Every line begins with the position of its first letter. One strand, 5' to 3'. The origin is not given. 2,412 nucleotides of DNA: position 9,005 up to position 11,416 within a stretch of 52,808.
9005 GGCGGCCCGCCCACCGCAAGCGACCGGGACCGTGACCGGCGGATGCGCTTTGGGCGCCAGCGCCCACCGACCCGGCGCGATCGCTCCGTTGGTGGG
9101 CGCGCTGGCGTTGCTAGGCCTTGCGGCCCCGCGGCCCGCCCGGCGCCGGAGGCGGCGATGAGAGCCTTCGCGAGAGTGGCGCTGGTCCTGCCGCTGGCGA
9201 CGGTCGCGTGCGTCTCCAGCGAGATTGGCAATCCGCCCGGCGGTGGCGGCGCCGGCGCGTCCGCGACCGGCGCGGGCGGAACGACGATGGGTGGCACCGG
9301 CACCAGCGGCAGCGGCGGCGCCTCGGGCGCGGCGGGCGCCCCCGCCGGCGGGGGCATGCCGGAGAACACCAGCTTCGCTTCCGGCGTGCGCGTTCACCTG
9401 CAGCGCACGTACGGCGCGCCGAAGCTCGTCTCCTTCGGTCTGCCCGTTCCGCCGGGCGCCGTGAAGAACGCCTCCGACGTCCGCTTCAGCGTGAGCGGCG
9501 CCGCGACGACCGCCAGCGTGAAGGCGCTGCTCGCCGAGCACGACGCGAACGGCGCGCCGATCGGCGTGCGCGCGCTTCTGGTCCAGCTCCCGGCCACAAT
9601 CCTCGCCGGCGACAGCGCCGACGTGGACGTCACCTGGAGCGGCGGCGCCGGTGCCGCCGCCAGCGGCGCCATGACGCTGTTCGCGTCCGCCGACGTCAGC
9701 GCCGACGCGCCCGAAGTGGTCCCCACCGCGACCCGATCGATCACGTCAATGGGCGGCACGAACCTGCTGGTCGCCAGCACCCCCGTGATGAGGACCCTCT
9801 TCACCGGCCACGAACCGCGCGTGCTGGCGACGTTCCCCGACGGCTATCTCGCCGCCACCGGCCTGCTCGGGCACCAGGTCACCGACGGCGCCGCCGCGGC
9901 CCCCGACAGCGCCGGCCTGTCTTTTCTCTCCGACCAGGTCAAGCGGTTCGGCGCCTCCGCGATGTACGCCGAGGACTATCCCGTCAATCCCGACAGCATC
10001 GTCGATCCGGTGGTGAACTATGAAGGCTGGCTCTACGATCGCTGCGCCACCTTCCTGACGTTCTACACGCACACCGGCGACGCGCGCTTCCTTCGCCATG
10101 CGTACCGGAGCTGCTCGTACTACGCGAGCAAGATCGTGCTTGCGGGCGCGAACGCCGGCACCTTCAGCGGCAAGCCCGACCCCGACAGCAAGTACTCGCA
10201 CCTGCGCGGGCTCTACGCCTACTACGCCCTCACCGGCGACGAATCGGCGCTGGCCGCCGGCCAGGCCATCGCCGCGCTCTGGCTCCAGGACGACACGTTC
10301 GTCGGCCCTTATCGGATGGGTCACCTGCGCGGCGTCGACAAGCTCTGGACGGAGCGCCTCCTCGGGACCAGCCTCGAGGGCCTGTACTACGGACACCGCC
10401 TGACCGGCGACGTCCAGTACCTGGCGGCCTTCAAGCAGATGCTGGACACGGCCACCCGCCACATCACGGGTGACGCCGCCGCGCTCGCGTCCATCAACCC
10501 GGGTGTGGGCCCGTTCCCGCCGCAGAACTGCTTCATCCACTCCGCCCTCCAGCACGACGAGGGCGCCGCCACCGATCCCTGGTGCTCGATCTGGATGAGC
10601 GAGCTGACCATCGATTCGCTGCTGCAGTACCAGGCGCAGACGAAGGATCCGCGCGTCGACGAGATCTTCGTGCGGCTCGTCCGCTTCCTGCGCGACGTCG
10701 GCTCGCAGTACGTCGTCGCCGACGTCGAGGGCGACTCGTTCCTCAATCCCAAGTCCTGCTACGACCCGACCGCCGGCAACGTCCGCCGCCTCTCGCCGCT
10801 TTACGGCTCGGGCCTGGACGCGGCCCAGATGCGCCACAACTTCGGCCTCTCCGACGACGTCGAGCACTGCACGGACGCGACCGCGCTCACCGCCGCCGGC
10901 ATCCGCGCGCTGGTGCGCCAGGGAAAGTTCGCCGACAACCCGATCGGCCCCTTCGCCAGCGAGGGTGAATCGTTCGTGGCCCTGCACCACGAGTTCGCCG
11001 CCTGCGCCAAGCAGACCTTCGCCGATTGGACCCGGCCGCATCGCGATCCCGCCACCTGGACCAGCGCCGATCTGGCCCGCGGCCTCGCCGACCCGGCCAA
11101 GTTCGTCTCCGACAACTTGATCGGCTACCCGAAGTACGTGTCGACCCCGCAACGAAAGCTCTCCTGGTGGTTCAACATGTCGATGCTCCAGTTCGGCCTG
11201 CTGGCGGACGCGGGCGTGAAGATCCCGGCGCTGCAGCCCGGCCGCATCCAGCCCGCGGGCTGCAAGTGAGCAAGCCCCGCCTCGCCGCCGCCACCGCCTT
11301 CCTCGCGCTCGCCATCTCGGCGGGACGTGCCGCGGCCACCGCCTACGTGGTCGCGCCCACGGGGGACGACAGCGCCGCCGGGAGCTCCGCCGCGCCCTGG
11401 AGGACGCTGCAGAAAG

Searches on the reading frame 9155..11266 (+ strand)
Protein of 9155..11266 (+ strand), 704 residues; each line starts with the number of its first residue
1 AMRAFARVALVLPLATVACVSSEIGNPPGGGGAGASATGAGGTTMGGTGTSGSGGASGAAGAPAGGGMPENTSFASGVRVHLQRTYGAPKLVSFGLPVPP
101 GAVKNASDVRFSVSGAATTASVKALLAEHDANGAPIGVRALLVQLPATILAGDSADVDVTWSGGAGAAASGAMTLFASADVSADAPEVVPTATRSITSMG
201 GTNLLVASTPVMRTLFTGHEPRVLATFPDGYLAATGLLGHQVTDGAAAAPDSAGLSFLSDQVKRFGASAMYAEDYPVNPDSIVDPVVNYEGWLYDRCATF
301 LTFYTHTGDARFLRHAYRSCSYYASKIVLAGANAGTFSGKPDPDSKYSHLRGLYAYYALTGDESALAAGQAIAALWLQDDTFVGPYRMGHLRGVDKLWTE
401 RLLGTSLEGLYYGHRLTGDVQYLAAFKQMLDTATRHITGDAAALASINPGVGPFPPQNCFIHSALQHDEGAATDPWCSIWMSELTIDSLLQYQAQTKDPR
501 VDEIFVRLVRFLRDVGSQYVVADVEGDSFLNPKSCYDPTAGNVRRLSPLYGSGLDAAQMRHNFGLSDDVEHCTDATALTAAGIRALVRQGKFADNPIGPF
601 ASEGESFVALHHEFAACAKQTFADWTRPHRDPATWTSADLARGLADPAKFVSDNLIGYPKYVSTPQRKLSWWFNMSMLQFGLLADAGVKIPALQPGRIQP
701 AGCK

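Call 7: search_protein_families(library=pfam, proteins=[window:9155-11266:+], max_evalue=0.01)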
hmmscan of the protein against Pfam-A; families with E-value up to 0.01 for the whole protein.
window:9155-11266:+ (704 aa): 0 families

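Call 8: search_protein_families(library=ncbifam, proteins=[window:9155-11266:+], max_evalue=0.01)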
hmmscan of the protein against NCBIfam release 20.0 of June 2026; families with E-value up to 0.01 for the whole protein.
window:9155-11266:+ (704 aa): 0 families
